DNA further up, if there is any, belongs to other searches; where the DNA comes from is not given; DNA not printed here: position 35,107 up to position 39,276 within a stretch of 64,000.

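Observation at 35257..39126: Novel 1289-aa membrane-anchored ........-repeat protein inserted between virB9 and virB10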

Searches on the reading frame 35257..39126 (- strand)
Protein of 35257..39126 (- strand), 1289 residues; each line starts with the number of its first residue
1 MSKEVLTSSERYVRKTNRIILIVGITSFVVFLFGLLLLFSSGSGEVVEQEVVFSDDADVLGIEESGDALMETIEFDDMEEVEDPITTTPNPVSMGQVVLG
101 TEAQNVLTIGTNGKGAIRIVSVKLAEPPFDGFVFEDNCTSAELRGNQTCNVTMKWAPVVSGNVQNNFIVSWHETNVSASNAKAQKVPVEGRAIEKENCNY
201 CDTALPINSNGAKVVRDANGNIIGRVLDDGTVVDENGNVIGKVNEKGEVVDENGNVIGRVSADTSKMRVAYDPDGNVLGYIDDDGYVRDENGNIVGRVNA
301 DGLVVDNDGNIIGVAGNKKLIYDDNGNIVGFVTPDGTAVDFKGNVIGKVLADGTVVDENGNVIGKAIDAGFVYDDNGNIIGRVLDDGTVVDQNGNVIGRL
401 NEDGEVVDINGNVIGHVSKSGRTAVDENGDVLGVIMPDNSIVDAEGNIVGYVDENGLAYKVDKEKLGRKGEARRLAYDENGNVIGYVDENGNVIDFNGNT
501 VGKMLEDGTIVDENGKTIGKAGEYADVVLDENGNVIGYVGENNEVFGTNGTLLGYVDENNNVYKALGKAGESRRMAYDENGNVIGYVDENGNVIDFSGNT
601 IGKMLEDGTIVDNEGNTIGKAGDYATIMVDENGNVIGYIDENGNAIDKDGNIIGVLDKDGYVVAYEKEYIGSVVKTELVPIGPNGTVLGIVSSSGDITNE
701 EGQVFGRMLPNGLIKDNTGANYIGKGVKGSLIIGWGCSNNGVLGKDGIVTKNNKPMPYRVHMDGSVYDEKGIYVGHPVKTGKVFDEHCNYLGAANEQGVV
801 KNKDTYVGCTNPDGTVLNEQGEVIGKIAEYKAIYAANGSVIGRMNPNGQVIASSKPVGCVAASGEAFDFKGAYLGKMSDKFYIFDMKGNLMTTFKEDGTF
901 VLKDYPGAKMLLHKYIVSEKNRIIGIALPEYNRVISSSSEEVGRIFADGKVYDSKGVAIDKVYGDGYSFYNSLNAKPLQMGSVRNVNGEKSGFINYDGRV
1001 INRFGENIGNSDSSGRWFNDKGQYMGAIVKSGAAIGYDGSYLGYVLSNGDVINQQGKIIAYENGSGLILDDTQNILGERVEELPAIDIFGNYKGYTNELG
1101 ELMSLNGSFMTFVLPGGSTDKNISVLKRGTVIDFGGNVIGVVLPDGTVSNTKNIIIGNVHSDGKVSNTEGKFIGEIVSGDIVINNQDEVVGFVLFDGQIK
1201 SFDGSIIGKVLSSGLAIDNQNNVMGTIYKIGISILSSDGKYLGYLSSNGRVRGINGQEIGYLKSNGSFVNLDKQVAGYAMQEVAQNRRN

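Call 6: search_protein_families(library=pfam, proteins=[window:35257-39126:-], max_evalue=0.01)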
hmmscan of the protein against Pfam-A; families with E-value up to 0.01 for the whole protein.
window:35257-39126:- (1289 aa): 6 families
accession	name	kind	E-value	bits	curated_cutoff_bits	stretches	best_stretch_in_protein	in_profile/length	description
PF21785.3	Bflower_2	-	1.8e-78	260.1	38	11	272-366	6-96/112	5-fold beta-flower protein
PF21784.3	Bflower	-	2.3e-38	131.5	25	4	271-332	4-63/116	4-fold beta flower protein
PF12396.14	DUF3659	-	1.3e-37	127.9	24.8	1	242-299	7-56/61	Protein of unknown function (DUF3659)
PF05593.20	RHS_repeat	-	1.4e-14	54.5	22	0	443-492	2-37/38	RHS Repeat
PF12645.13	HTH_16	-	0.00052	20.5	22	0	572-589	30-47/65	Helix-turn-helix domain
PF15780.11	ASH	-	0.0031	18.1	27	1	90-165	12-84/98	Abnormal spindle-like microcephaly-assoc'd, ASPM-SPD-2-Hydin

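Call 8: find_homologous_proteins(query=window:35260-39126:-, max_evalue=0.00001)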
Query window:35260-39126:- (1289 aa): 1420 proteins with E <= 0.00001 among 8000 candidates; the best 120 are listed.
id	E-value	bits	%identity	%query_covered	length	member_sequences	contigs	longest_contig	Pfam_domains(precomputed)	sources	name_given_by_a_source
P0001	0.0e+0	1341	40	83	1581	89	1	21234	PF21784.4,PF05593.20,PF12396.15,PF21785.4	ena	-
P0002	0.0e+0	1245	44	100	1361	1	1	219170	PF21784.4,PF05593.20,PF12396.15,PF21785.4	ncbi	-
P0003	0.0e+0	1244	45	100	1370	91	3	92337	PF21784.4,PF05593.20,PF12396.15,PF21785.4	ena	-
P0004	0.0e+0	1227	44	100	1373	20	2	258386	PF21784.4,PF05593.20,PF12396.15,PF21785.4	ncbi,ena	-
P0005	0.0e+0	1207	41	100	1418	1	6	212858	PF21784.4,PF05593.20,PF12396.15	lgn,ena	-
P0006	0.0e+0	1203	38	84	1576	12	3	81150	PF21784.4,PF05593.20,PF12396.15,PF21785.4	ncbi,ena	-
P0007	0.0e+0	1171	46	80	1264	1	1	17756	PF21784.4,PF05593.20,PF12396.15,PF21785.4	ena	-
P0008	0.0e+0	1163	44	100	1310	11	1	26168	PF21784.4,PF05593.20,PF12396.15,PF21785.4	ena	-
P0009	0.0e+0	1157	45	80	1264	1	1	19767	PF21784.4,PF05593.20,PF12396.15,PF21785.4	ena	-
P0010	0.0e+0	1154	43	100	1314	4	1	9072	PF21784.4,PF05593.20,PF12396.15,PF21785.4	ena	-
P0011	0.0e+0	1148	46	100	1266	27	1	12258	PF21784.4,PF05593.20,PF12396.15,PF21785.4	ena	-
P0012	0.0e+0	1145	42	100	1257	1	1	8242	PF21784.4,PF05593.20,PF12396.15,PF21785.4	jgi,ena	-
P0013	0.0e+0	1134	46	100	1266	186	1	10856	PF21784.4,PF05593.20,PF12396.15,PF21785.4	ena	-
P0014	0.0e+0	1129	45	68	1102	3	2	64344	PF15780.12,PF21784.4,PF05593.20,PF12396.15,PF21785.4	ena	-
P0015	0.0e+0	1126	40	85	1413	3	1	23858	PF21784.4,PF05593.20,PF12396.15,PF21785.4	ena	-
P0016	0.0e+0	1124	40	100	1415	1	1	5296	PF21784.4,PF05593.20,PF12396.15,PF21785.4,PF15535.13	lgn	-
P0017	0.0e+0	1118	44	68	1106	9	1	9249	PF21784.4,PF05593.20,PF12396.15,PF21785.4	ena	-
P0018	0.0e+0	1110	45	100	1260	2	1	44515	PF21784.4,PF05593.20,PF12396.15,PF21785.4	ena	-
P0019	0.0e+0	1107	43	68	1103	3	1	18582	PF21784.4,PF05593.20,PF12396.15,PF21785.4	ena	-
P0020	0.0e+0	1107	43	68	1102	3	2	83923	PF21784.4,PF05593.20,PF12396.15,PF21785.4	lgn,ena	-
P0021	0.0e+0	1107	43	67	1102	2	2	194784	PF21784.4,PF05593.20,PF12396.15,PF21785.4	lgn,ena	-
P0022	0.0e+0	1100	45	100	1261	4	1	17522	PF21784.4,PF05593.20,PF12396.15,PF21785.4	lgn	-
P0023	0.0e+0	1078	43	100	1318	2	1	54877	PF21784.4,PF12396.15,PF21785.4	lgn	-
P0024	0.0e+0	1075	43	100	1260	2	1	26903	PF21784.4,PF05593.20,PF12396.15,PF21785.4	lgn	-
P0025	0.0e+0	1068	37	100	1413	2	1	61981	PF21784.4,PF12396.15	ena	-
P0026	0.0e+0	1055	41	100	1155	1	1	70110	PF21784.4,PF05593.20,PF12396.15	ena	-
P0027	0.0e+0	1053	37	100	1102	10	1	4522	PF21784.4,PF05593.20,PF12396.15,PF21785.4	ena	-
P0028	0.0e+0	1038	42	79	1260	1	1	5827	PF21784.4,PF05593.20,PF12396.15,PF21785.4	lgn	-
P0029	0.0e+0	1034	39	100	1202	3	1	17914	PF21784.4,PF05593.20,PF12396.15,PF21785.4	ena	-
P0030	0.0e+0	1028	42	100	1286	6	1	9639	PF21784.4,PF05593.20,PF12396.15,PF21785.4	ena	-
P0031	0.0e+0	1023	42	61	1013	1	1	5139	PF21784.4,PF05593.20,PF12396.15,PF21785.4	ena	-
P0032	1.4e-298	1011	43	100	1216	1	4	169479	PF21784.4,PF05593.20,PF12396.15,PF21785.4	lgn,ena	-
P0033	3.3e-289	980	36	100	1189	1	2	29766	PF21784.4,PF05593.20,PF12396.15,PF21785.4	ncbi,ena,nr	ncbi:MAG: DUF3659 domain-containing protein [Alphaproteobacteria bacterium]|nr:DUF3659 domain-contai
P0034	7.4e-245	833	37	70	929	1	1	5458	PF21784.4,PF05593.20,PF12396.15,PF21785.4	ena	-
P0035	1.8e-231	789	28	95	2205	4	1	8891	PF21784.4,PF05593.20,PF12396.15,PF21785.4,PF03743.20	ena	-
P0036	5.1e-231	788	27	99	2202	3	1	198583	PF21784.4,PF05593.20,PF12396.15,PF21785.4,PF03743.20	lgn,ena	-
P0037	6.1e-230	784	27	99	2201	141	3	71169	PF21784.4,PF05593.20,PF12396.15,PF21785.4,PF03743.20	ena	-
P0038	3.4e-228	778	28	100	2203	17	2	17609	PF21784.4,PF05593.20,PF12396.15,PF21785.4,PF03743.20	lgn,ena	-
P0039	4.1e-227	775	36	74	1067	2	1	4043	PF21784.4,PF12396.15,PF21785.4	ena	-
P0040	1.4e-192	660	28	95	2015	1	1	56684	PF21784.4,PF05593.20,PF12396.15,PF21785.4,PF03743.20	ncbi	-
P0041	2.2e-186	640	26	82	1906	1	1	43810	PF21784.4,PF05593.20,PF12396.15,PF21785.4,PF03743.20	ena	-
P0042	1.1e-168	581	40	60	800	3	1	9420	PF21784.4,PF12396.15,PF21785.4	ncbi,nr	ncbi:MAG: DUF3659 domain-containing protein, partial [Alphaproteobacteria bacterium]|nr:DUF3659 doma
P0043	2.9e-164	566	36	40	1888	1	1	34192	PF21784.4,PF12396.15,PF21785.4,PF03743.20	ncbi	-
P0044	2.8e-161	557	27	98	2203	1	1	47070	PF21784.4,PF12396.15,PF21785.4,PF03743.20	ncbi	-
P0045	1.9e-160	554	35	38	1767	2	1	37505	PF21784.4,PF05593.20,PF12396.15,PF21785.4,PF03743.20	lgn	-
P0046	1.1e-159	551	27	99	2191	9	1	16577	PF21784.4,PF12396.15,PF21785.4,PF03743.20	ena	-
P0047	2.0e-159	551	27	98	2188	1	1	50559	PF21784.4,PF12396.15,PF21785.4,PF03743.20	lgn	-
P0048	2.0e-159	550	39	59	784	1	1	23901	PF21784.4,PF05593.20,PF12396.15,PF21785.4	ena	-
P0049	1.3e-157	544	25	92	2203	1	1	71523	PF21784.4,PF12396.15,PF21785.4,PF03743.20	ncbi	-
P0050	1.5e-157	544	26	83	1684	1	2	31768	PF21784.4,PF05593.20,PF12396.15,PF21785.4,PF03743.20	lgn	-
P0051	6.3e-156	539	23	98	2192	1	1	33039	PF21784.4,PF12396.15,PF21785.4,PF03743.20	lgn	-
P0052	2.3e-155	537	27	98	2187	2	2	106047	PF21784.4,PF12396.15,PF21785.4,PF03743.20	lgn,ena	-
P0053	2.4e-155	537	25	91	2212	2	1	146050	PF21784.4,PF12396.15,PF21785.4,PF03743.20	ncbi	-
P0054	3.6e-155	536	24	98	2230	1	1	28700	PF21784.4,PF12396.15,PF21785.4,PF03743.20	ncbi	-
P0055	1.4e-153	531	27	99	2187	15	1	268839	PF21784.4,PF12396.15,PF21785.4,PF03743.20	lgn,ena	-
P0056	1.0e-151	525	24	99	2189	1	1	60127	PF21784.4,PF12396.15,PF21785.4,PF03743.20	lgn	-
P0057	7.9e-151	522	26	99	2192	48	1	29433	PF21784.4,PF21785.4,PF03743.20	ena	-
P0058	7.5e-150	519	26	99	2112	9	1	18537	PF21784.4,PF12396.15,PF21785.4,PF03743.20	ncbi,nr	ncbi:MAG: DUF3659 domain-containing protein, partial [Alphaproteobacteria bacterium]|nr:DUF3659 doma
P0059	4.0e-149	516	26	99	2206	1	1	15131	PF21784.4,PF12396.15,PF21785.4,PF03743.20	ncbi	-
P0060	1.9e-148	514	24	99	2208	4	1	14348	PF21784.4,PF12396.15,PF21785.4,PF03743.20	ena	-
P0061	3.8e-148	513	27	89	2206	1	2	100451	PF21784.4,PF12396.15,PF21785.4,PF03743.20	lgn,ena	-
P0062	1.6e-147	511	26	97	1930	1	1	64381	PF21784.4,PF12396.15,PF21785.4,PF03743.20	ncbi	-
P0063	4.0e-147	510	24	94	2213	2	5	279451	PF21784.4,PF12396.15,PF21785.4,PF03743.20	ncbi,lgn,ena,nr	ncbi:MAG: DUF3659 domain-containing protein [Alphaproteobacteria bacterium]|nr:DUF3659 domain-contai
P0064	8.0e-146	505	25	98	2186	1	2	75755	PF21784.4,PF21785.4,PF03743.20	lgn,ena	-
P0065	1.5e-144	501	26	96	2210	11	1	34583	PF21784.4,PF12396.15,PF21785.4,PF03743.20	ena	-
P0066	4.7e-144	500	24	99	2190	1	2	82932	PF21784.4,PF12396.15,PF21785.4,PF03743.20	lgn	-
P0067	3.2e-143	497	26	99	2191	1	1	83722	PF21784.4,PF21785.4,PF03743.20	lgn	-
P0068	3.6e-142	493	26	97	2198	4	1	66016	PF21784.4,PF12396.15,PF21785.4,PF03743.20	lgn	-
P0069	1.2e-140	488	25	99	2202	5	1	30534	PF21784.4,PF12396.15,PF21785.4,PF03743.20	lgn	-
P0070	4.1e-139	483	25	99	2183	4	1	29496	PF21784.4,PF12396.15,PF21785.4,PF03743.20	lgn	-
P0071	9.3e-136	472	24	98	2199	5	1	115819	PF21784.4,PF12396.15,PF21785.4,PF03743.20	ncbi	-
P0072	9.6e-136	472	25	98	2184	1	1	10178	PF21784.4,PF21785.4,PF03743.20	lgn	-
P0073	6.3e-134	466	31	39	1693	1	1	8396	PF21784.4,PF12396.15,PF21785.4,PF03743.20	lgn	-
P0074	1.6e-133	465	24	98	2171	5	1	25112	PF21784.4,PF12396.15,PF21785.4,PF03743.20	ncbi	-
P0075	2.1e-133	464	27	82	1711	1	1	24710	PF21784.4,PF12396.15,PF21785.4,PF03743.20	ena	-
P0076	4.4e-133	463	31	64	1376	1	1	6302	PF21784.4,PF05593.20,PF12396.15,PF21785.4,PF03743.20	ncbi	-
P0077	4.9e-133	463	25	95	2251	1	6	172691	PF21784.4,PF12396.15,PF21785.4,PF03743.20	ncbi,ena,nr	ncbi:MAG: hypothetical protein J6V53_03910 [Alphaproteobacteria bacterium]|nr:hypothetical protein [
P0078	8.1e-133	462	26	97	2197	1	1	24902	PF21784.4,PF12396.15,PF21785.4,PF03743.20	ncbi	-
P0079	2.3e-132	461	26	95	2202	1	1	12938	PF21784.4,PF21785.4,PF03743.20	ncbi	-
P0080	3.2e-131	457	27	83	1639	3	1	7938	PF21784.4,PF05593.20,PF12396.15,PF21785.4,PF03743.20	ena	-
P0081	1.9e-130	454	25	98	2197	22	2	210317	PF21784.4,PF12396.15,PF21785.4,PF03743.20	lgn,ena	-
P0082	2.0e-127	444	27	80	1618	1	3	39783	PF21784.4,PF12396.15,PF21785.4,PF03743.20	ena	-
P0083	4.7e-127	443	35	38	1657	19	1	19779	PF21784.4,PF05593.20,PF12396.15,PF21785.4,PF03743.20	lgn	-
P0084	7.7e-127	443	27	80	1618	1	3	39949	PF21784.4,PF12396.15,PF21785.4,PF03743.20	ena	-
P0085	9.6e-127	442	27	80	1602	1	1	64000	PF21784.4,PF12396.15,PF21785.4,PF03743.20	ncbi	-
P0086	1.1e-126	442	27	80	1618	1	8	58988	PF21784.4,PF12396.15,PF21785.4,PF03743.20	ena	-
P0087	1.9e-126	441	26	99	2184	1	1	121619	PF21784.4,PF21785.4,PF03743.20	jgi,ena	-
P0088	4.5e-126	440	27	80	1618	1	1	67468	PF21784.4,PF12396.15,PF21785.4,PF03743.20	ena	-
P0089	1.7e-124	435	26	84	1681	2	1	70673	PF21784.4,PF05593.20,PF12396.15,PF21785.4,PF03743.20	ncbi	-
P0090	1.2e-123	432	25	82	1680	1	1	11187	PF21784.4,PF12396.15,PF21785.4,PF03743.20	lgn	-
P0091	1.6e-123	432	24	100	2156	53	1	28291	PF21784.4,PF12396.15,PF21785.4,PF03743.20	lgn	-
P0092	5.4e-122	426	26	80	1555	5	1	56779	PF21784.4,PF12396.15,PF21785.4,PF03743.20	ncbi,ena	-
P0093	3.3e-120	421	27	78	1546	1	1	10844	PF21784.4,PF12396.15,PF21785.4,PF03743.20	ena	-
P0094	5.7e-120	420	24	88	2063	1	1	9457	PF21784.4,PF21785.4,PF03743.20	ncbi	ncbi:MAG: TrbI/VirB10 family protein [Alphaproteobacteria bacterium]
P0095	3.1e-119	417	26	86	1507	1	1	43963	PF21784.4,PF12396.15,PF21785.4,PF03743.20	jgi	jgi:type IV secretory pathway VirB10-like protein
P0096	6.6e-119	416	26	83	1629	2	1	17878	PF21784.4,PF05593.20,PF12396.15,PF21785.4,PF03743.20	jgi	jgi:YD repeat-containing protein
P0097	2.0e-118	415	27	80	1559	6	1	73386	PF21784.4,PF12396.15,PF21785.4,PF03743.20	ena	-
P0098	7.2e-118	413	25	80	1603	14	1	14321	PF21784.4,PF12396.15,PF21785.4,PF03743.20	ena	-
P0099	1.8e-115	405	26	79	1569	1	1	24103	PF21784.4,PF12396.15,PF21785.4,PF03743.20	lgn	-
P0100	2.3e-115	405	26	79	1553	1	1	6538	PF21784.4,PF12396.15,PF21785.4,PF03743.20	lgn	-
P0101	2.3e-115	404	26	79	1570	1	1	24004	PF21784.4,PF12396.15,PF21785.4,PF03743.20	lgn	-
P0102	2.3e-115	404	26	79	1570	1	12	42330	PF21784.4,PF12396.15,PF21785.4,PF03743.20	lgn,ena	-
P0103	2.4e-115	404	26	84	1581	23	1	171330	PF21784.4,PF12396.15,PF21785.4,PF03743.20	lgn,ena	-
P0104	2.6e-115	404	26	79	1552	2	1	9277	PF21784.4,PF12396.15,PF21785.4,PF03743.20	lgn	-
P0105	2.7e-115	404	25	88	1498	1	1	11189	PF21784.4,PF12396.15,PF21785.4,PF03743.20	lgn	-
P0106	2.8e-115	404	26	79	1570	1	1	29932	PF21784.4,PF12396.15,PF21785.4,PF03743.20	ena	-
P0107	2.8e-115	404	27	79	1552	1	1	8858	PF21784.4,PF12396.15,PF21785.4,PF03743.20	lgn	-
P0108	3.9e-115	404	26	80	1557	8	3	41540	PF21784.4,PF12396.15,PF21785.4,PF03743.20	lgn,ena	-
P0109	4.1e-115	404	26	79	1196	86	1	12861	PF21784.4,PF12396.15,PF21785.4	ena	-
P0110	4.6e-115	404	26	79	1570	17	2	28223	PF21784.4,PF12396.15,PF21785.4,PF03743.20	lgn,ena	-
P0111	4.9e-115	403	26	79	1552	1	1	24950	PF21784.4,PF12396.15,PF21785.4,PF03743.20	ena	-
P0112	6.0e-115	403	26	79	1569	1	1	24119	PF21784.4,PF12396.15,PF21785.4,PF03743.20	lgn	-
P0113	6.3e-115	403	26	79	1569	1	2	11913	PF21784.4,PF12396.15,PF21785.4,PF03743.20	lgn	-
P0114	6.6e-115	403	26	79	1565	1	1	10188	PF21784.4,PF12396.15,PF21785.4,PF03743.20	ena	-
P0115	6.9e-115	403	26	79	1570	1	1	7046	PF21784.4,PF12396.15,PF21785.4,PF03743.20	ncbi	-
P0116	7.2e-115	403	26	79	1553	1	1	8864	PF21784.4,PF12396.15,PF21785.4,PF03743.20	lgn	-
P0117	7.6e-115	403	26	79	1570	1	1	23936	PF21784.4,PF12396.15,PF21785.4,PF03743.20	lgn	-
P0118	8.0e-115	403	26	79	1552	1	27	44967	PF21784.4,PF12396.15,PF21785.4,PF03743.20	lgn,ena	-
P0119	8.3e-115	403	26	79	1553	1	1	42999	PF21784.4,PF12396.15,PF21785.4,PF03743.20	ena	-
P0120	8.4e-115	403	27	79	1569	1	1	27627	PF21784.4,PF12396.15,PF21785.4,PF03743.20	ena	-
